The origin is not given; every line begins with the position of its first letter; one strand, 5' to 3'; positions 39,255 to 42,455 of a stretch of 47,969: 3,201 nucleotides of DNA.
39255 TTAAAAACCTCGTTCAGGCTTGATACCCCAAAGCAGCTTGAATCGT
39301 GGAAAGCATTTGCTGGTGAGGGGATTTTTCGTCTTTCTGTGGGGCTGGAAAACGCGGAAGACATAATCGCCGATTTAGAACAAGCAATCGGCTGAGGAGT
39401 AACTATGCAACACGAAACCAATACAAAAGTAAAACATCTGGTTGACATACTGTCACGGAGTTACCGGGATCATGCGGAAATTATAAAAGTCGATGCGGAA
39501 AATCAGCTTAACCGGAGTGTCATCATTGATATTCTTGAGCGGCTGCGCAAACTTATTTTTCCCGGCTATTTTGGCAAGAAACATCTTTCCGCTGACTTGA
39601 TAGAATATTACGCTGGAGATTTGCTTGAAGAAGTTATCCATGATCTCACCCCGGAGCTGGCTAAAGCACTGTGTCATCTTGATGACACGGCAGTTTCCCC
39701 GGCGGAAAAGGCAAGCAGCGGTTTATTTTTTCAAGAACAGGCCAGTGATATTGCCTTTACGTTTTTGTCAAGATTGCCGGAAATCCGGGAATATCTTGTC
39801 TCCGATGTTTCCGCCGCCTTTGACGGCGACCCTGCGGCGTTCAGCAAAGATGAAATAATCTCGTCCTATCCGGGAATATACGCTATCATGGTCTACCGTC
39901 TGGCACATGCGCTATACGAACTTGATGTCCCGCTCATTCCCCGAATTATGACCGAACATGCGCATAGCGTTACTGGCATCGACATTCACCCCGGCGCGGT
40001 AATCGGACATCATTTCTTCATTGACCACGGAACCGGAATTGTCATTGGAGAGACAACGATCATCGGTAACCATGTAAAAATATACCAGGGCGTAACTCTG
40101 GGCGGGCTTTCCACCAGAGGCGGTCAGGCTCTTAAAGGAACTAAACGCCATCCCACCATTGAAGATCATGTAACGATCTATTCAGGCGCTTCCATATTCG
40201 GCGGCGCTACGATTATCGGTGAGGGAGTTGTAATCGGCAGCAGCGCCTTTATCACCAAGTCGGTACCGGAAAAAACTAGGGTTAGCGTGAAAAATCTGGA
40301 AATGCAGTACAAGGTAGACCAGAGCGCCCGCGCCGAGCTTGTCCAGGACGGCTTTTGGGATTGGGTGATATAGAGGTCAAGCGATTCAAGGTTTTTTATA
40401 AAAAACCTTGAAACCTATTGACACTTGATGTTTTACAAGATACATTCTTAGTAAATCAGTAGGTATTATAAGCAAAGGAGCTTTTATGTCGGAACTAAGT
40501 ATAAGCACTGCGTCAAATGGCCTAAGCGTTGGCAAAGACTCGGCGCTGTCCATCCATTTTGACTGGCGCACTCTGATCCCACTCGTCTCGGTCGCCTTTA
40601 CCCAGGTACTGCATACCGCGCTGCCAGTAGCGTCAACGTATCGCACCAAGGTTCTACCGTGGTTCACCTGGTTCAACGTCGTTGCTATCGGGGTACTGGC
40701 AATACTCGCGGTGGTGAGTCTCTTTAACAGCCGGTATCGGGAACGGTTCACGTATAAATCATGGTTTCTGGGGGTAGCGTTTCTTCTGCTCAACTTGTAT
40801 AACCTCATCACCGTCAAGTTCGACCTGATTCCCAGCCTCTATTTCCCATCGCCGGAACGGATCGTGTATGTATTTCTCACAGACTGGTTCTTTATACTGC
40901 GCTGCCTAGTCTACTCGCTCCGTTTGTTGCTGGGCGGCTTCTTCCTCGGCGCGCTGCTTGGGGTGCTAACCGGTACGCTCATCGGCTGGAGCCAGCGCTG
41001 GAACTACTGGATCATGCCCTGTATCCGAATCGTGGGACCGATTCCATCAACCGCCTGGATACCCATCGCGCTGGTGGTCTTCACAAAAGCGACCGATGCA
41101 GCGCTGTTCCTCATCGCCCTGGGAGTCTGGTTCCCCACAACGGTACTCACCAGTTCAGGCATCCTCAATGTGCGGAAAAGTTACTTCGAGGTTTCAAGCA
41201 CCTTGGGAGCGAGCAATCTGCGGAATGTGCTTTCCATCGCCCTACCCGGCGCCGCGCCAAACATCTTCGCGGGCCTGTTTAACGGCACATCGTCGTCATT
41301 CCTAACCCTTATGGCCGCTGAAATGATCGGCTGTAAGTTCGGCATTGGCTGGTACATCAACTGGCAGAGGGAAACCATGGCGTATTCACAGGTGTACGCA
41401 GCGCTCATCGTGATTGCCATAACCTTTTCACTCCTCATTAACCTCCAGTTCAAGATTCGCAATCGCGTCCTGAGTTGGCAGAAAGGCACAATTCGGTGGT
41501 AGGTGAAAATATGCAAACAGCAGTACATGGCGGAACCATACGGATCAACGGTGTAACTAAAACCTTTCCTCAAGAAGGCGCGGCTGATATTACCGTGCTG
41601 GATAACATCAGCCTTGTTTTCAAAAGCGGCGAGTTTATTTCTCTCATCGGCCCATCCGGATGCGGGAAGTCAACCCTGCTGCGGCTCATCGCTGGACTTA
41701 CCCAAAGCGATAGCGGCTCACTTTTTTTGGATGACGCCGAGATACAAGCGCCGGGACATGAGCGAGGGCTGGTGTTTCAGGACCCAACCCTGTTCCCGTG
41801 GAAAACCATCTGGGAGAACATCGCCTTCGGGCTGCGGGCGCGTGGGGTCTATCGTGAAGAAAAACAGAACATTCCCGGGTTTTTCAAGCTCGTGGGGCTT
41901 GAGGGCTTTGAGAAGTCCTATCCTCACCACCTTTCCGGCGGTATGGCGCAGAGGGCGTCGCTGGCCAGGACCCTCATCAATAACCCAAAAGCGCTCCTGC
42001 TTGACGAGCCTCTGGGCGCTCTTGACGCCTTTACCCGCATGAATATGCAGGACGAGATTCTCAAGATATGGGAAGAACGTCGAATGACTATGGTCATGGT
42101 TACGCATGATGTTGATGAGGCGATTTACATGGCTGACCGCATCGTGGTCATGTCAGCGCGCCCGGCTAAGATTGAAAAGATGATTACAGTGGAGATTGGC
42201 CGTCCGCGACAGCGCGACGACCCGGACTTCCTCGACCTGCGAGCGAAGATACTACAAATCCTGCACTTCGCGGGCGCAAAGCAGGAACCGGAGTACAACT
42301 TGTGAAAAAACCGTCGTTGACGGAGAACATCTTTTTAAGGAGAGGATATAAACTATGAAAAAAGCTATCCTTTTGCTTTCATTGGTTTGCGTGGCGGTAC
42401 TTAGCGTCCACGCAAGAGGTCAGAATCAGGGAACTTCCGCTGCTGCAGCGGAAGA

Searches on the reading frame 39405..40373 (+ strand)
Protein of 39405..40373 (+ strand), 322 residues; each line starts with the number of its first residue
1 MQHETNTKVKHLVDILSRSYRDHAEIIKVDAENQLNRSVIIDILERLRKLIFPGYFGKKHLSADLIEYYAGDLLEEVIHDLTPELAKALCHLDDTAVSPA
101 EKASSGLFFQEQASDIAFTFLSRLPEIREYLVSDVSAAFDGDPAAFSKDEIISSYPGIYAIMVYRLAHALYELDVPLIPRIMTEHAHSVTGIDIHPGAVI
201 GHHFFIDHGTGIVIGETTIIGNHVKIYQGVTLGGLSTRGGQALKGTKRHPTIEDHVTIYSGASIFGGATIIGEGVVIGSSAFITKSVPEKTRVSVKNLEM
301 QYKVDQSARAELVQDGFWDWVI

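Call 19: search_protein_families(library=ncbifam, proteins=[window:39405-40373:+], max_evalue=1e-8)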
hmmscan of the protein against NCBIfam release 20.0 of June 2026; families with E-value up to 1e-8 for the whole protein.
window:39405-40373:+ (322 aa): 5 families
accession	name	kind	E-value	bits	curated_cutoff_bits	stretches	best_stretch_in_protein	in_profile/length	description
TIGR01172.1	cysE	equivalog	2.5e-48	164.2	210.65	1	133-293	3-156/162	serine O-acetyltransferase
NF041874.1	EPS_EpsC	equivalog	2.2e-44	151.1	150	1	133-291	3-154/168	serine O-acetyltransferase EpsC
NF008349.0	PRK11132.1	equivalog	3.6e-28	98.4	397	1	125-294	75-237/273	serine O-acetyltransferase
TIGR04016.1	WcaB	equivalog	2.5e-10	40.1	194.65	1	170-294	23-136/146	colanic acid biosynthesis acetyltransferase WcaB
NF007564.0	PRK10191.1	equivalog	3e-10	39.8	196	1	171-294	40-152/162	colanic acid biosynthesis acetyltransferase WcaB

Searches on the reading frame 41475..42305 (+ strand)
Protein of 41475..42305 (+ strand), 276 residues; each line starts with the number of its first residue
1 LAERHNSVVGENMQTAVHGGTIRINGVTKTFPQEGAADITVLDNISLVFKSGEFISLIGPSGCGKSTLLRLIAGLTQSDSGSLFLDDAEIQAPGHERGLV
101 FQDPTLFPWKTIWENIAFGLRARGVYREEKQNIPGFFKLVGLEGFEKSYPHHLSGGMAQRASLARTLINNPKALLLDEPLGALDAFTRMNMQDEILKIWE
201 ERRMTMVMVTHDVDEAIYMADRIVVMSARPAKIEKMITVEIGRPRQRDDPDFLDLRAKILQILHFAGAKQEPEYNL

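Call 20: search_protein_families(library=pfam, proteins=[window:41475-42305:+], max_evalue=0.001)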
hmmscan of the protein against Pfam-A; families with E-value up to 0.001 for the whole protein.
window:41475-42305:+ (276 aa): 3 families
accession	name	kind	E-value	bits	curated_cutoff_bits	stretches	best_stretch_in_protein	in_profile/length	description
PF00005.33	ABC_tran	-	2e-33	116.3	25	1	42-180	1-136/137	ABC transporter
PF13401.12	AAA_22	-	3.1e-05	24.8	27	1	52-147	5-65/130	AAA domain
PF07728.20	AAA_5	-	0.00048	20.6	22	0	57-77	4-24/139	AAA domain (dynein-related subfamily)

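Call 62: search_protein_families(library=ncbifam, proteins=[window:41475-42305:+], max_evalue=0.00001)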
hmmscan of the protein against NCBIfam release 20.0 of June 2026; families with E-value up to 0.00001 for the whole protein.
window:41475-42305:+ (276 aa): 184 families (the best 25 are shown)
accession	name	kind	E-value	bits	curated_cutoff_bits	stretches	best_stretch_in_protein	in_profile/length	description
NF040729.1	ABC_ATP_SaoA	equivalog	5.7e-77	258.5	360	1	22-265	2-245/248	ABC transporter ATP-binding protein SaoA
TIGR01184.1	ntrCD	subfamily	2.2e-71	240.1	291.8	1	42-263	1-230/230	nitrate ABC transporter ATP-binding protein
NF008421.0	PRK11248.1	equivalog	7.4e-68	228.8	357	1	40-258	15-242/255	taurine ABC transporter ATP-binding subunit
TIGR03265.1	PhnT2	equivalog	5.4e-65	219.9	457.7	1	23-236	6-216/353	putative 2-aminoethylphosphonate ABC transporter ATP-binding protein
NF008420.0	PRK11247.1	equivalog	2.2e-64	217.1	395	1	17-263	8-242/257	aliphatic sulfonates ABC transporter ATP-binding protein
NF006987.0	PRK09452.1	equivalog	1.6e-60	204.8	482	1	13-228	9-223/378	spermidine/putrescine ABC transporter ATP-binding protein PotA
NF043075.1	MMSYN1_0197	equivalog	2e-59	201.3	550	1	23-228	4-208/341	spermidine/putrescine ABC transporter ATP-binding protein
TIGR01187.1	potA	subfamily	4.8e-58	196.8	355.6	1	57-228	1-176/325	polyamine ABC transporter ATP-binding protein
TIGR00968.1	3a0106s01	subfamily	1e-54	185.6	342.75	1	23-234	2-210/237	sulfate ABC transporter ATP-binding protein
TIGR01186.1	proV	subfamily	1e-53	182.8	326.6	1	42-228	9-205/363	betaine/proline/choline family ABC transporter ATP-binding protein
TIGR03258.1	PhnT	equivalog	3.2e-53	181.1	499.15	1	40-227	22-214/359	2-aminoethylphosphonate ABC transport system ATP-binding subunit PhnT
NF008653.0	PRK11650.1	subfamily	7.1e-52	176.6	432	1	21-228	3-210/357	sn-glycerol-3-phosphate ABC transporter ATP-binding protein UgpC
NF008513.0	PRK11432.1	equivalog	2.5e-50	171.3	496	1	24-227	9-211/351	ferric ABC transporter ATP-binding protein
NF008621.0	PRK11607.1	equivalog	7.4e-50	169.8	613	1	23-227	21-224/377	putrescine ABC transporter ATP-binding subunit PotG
NF008105.0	PRK10851.1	equivalog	8.9e-50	169.4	502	1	22-235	3-217/362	sulfate/thiosulfate ABC transporter ATP-binding protein CysA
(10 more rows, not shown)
